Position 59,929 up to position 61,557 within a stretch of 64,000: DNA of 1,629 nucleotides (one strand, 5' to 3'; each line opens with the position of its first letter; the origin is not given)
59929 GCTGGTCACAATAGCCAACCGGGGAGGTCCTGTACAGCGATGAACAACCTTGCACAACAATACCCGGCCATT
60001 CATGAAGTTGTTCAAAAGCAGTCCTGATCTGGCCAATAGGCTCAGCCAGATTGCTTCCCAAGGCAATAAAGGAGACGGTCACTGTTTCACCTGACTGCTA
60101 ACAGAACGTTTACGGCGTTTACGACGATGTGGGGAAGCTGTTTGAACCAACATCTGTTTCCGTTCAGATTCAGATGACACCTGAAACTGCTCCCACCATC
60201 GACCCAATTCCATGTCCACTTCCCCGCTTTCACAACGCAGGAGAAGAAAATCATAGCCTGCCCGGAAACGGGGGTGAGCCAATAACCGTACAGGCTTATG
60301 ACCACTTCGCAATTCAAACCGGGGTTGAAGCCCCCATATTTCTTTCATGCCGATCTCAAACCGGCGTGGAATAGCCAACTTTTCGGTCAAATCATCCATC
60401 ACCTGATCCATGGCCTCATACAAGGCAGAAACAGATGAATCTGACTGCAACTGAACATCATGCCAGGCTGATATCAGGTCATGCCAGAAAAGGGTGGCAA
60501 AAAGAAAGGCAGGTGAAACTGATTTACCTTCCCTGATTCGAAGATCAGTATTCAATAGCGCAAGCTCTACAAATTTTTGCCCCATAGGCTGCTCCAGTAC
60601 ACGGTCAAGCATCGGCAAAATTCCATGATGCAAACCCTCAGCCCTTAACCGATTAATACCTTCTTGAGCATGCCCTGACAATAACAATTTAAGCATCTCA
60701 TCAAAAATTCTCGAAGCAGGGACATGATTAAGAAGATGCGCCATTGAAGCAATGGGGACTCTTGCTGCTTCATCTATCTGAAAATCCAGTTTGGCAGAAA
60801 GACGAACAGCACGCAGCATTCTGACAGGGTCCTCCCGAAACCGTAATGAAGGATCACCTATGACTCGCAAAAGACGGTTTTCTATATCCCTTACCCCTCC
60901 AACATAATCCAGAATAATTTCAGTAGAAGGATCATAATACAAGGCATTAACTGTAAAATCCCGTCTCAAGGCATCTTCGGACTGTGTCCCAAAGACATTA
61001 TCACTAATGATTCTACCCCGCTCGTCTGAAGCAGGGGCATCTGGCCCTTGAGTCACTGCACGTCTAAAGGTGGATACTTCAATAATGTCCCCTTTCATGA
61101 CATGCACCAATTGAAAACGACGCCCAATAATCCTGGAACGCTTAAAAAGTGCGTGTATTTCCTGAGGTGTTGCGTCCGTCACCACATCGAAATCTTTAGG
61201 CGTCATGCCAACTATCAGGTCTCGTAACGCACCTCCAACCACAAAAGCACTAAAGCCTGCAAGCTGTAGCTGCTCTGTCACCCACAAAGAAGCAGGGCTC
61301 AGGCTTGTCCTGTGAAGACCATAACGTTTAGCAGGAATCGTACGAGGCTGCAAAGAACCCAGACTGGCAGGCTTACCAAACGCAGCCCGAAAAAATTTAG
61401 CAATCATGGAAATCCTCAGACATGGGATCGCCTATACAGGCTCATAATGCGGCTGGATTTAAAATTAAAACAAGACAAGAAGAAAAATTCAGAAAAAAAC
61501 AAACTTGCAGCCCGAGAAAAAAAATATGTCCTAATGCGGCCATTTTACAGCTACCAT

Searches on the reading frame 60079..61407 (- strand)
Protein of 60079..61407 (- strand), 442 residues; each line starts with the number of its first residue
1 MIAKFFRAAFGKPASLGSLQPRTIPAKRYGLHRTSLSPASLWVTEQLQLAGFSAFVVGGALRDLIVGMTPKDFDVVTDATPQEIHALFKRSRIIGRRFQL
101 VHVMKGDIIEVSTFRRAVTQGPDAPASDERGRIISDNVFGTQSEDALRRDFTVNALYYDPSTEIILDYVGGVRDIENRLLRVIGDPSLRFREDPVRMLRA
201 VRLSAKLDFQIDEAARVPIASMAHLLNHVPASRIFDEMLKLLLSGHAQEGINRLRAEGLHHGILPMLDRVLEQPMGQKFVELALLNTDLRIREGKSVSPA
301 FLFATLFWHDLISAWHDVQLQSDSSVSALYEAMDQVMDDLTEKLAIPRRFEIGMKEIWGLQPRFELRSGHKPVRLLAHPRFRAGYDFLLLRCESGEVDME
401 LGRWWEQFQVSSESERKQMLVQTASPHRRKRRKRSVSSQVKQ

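Call 43: search_protein_families(library=ncbifam, proteins=[window:60079-61407:-], max_evalue=1e-20)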
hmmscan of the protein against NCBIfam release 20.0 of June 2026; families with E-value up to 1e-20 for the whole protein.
window:60079-61407:- (442 aa): 5 families
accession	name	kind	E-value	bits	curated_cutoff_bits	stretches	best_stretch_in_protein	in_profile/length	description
TIGR01942.1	pcnB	subfamily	1.2e-144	482.3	305.65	1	24-435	2-412/425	polynucleotide adenylyltransferase PcnB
NF008634.1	PRK11623.1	equivalog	1e-109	367.2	702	1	23-437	32-462/469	polynucleotide adenylyltransferase PcnB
NF009814.0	PRK13299.1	equivalog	3.7e-51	174.4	290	1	42-270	11-231/396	CCA tRNA nucleotidyltransferase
TIGR02692.1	tRNA_CCA_actino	equivalog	1.6e-37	129.3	438.8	1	41-268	17-244/466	CCA tRNA nucleotidyltransferase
NF008137.0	PRK10885.1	equivalog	8.7e-23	80.8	451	1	54-279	3-222/409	multifunctional CCA addition/repair protein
